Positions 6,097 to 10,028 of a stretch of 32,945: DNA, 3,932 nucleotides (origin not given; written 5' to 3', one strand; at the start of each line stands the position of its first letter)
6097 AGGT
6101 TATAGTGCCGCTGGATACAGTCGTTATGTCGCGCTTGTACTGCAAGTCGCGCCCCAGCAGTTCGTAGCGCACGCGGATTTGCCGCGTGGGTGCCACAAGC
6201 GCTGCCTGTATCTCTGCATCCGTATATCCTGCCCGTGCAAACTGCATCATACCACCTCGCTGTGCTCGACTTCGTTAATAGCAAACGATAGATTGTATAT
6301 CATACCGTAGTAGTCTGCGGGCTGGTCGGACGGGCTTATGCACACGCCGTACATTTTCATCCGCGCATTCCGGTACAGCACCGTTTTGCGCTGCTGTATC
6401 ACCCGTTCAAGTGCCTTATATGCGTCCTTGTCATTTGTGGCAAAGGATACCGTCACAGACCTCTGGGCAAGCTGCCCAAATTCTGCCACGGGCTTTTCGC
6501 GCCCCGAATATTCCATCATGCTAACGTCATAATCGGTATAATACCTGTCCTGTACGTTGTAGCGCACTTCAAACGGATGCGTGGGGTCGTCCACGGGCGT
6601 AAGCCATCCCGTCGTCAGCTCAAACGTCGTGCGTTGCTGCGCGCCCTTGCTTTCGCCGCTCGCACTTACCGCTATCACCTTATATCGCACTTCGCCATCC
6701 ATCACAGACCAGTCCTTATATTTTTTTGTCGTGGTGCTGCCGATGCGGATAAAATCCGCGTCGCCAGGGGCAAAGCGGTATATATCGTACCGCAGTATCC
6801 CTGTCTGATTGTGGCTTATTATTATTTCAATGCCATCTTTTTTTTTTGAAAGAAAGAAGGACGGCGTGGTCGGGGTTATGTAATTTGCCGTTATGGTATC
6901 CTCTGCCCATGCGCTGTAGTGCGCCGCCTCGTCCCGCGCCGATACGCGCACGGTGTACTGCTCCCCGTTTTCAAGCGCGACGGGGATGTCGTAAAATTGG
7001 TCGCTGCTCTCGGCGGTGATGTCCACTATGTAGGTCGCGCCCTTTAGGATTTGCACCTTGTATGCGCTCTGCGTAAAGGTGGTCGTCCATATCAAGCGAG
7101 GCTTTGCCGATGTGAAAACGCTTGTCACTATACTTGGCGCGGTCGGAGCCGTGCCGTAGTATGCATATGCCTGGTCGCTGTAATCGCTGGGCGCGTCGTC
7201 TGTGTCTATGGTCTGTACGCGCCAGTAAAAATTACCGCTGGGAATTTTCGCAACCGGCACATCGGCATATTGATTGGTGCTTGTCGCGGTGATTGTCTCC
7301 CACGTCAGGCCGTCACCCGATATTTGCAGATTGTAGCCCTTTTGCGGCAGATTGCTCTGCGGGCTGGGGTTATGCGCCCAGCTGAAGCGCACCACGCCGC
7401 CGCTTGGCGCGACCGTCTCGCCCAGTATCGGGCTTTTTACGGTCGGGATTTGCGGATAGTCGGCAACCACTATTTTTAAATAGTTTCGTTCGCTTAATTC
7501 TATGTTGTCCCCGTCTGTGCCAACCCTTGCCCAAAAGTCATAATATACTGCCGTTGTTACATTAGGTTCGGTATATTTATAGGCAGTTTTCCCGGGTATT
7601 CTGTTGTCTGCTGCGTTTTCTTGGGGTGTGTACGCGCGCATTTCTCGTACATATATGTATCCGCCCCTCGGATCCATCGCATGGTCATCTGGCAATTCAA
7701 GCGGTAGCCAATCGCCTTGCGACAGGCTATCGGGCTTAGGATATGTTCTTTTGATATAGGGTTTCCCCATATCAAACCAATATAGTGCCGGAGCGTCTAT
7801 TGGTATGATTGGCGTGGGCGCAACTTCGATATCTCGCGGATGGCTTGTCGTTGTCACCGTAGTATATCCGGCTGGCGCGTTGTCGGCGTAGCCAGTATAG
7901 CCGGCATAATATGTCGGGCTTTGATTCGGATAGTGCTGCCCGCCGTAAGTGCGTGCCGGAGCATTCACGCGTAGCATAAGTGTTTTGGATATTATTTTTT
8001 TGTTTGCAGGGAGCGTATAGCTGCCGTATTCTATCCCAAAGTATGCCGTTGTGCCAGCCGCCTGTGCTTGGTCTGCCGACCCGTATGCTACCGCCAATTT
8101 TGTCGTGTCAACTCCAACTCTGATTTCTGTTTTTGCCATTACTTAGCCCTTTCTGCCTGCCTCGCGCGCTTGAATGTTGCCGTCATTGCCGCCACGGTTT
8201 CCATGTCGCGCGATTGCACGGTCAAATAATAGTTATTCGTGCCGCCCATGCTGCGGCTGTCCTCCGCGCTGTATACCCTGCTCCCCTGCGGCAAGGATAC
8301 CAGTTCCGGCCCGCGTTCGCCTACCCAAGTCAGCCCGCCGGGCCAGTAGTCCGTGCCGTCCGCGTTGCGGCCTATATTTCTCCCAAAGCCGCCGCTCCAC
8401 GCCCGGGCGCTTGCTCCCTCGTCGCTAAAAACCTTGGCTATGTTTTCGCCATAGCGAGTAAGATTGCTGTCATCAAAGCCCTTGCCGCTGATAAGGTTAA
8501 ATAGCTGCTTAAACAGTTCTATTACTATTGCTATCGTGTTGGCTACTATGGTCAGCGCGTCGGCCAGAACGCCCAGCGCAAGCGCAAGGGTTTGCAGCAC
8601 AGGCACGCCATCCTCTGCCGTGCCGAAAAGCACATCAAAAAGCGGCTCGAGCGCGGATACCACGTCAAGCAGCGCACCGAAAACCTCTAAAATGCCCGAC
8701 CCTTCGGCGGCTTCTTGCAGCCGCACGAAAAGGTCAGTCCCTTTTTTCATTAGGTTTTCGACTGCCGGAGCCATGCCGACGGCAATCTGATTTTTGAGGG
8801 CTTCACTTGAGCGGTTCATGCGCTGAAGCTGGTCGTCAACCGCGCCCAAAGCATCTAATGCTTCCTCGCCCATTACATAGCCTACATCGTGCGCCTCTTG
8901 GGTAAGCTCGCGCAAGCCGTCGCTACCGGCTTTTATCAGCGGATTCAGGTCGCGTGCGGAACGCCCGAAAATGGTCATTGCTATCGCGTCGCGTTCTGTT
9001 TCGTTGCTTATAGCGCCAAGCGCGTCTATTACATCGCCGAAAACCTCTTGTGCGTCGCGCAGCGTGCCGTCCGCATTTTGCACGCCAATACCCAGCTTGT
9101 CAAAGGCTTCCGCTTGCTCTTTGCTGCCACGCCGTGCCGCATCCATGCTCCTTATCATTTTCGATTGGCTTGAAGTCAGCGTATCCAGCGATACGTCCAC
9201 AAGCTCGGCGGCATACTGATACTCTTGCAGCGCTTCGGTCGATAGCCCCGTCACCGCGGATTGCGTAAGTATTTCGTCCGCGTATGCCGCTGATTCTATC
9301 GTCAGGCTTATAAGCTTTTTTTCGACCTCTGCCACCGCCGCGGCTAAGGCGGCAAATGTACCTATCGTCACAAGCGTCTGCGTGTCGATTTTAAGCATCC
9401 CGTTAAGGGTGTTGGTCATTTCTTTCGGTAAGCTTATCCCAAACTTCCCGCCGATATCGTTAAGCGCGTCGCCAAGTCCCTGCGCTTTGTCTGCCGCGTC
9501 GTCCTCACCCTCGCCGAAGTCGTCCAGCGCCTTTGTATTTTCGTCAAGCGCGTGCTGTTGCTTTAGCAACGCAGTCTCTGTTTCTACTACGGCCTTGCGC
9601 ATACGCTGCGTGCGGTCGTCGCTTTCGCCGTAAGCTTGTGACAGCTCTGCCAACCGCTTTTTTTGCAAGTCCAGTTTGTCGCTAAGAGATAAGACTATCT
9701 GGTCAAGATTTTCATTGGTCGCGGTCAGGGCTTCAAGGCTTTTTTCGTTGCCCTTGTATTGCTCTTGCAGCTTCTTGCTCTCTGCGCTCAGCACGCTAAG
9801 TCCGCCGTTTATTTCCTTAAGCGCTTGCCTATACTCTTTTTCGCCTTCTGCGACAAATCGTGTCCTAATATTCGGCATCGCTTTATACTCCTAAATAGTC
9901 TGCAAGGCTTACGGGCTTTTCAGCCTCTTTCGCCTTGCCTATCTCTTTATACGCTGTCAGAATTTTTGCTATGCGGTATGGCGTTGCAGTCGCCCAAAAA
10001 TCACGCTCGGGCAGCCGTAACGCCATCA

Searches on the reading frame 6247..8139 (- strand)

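Call 81: search_protein_families(library=phrogs, proteins=[window:6247-8139:-], max_evalue=0.00001)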
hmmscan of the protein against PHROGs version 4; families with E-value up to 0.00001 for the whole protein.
window:6247-8139:- (630 aa): 2 families
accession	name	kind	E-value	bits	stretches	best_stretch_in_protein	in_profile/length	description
phrog_10519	-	head and packaging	4.4e-30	105.5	2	182-447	212-485/831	virion structural protein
phrog_37549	-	head and packaging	3.4e-19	69.1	1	227-585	653-1028/1072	virion structural protein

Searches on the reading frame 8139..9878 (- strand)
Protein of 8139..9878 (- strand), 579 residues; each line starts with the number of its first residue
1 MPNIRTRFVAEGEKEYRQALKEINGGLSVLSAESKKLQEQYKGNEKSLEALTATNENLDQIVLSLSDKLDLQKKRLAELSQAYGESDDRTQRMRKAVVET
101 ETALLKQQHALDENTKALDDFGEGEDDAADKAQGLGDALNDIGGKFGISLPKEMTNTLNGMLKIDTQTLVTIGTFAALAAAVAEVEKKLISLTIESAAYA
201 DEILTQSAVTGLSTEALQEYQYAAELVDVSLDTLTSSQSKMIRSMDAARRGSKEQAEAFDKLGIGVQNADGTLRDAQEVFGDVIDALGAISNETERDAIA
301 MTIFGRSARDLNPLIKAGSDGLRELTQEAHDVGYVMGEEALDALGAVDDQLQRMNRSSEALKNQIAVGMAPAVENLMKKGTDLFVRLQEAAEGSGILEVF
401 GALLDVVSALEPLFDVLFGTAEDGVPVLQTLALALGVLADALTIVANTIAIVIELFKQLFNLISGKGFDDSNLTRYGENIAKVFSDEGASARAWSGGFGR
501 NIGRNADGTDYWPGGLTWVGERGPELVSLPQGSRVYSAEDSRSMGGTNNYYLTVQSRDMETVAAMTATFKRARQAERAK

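Call 81: search_protein_families(library=phrogs, proteins=[window:8139-9878:-], max_evalue=0.00001)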
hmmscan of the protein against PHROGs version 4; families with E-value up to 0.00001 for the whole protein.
window:8139-9878:- (579 aa): 24 families
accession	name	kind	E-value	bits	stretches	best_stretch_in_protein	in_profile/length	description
phrog_33680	-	unknown function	8.7e-44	150.7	1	183-380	303-500/726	-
phrog_8462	-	tail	1e-36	127.9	1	176-463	50-342/672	tail length tape measure protein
phrog_8125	-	tail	1.7e-30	107.6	1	153-453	50-342/578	tail length tape measure protein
phrog_13338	-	unknown function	3.5e-30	105.9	1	173-464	39-287/903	-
phrog_2276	-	tail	4.1e-27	96.2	1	103-450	62-355/673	tail length tape measure protein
phrog_2854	-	tail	1.1e-26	94.9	1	172-471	53-340/855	tail length tape measure protein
phrog_9483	-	tail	2.3e-22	80.3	1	175-416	47-288/657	tail length tape measure protein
phrog_9388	-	unknown function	9.2e-20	71.9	1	171-457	30-308/615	-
phrog_58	-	tail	3.9e-18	66.3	1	13-460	185-589/1544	tail length tape measure protein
phrog_1533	-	tail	4.5e-18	65.2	1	251-386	424-565/1688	tail length tape measure protein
phrog_10613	-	tail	8.1e-18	66.1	1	3-293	9-214/237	tail length tape measure protein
phrog_5218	-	unknown function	1.2e-17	64.4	2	249-450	425-601/1599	-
phrog_1293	-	tail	3.9e-16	59.1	1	247-384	363-500/1424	tail length tape measure protein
phrog_1272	-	tail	6e-15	55.1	1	203-459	409-631/1606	tail length tape measure protein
phrog_167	-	tail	6.2e-15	55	1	15-471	135-601/1555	tail length tape measure protein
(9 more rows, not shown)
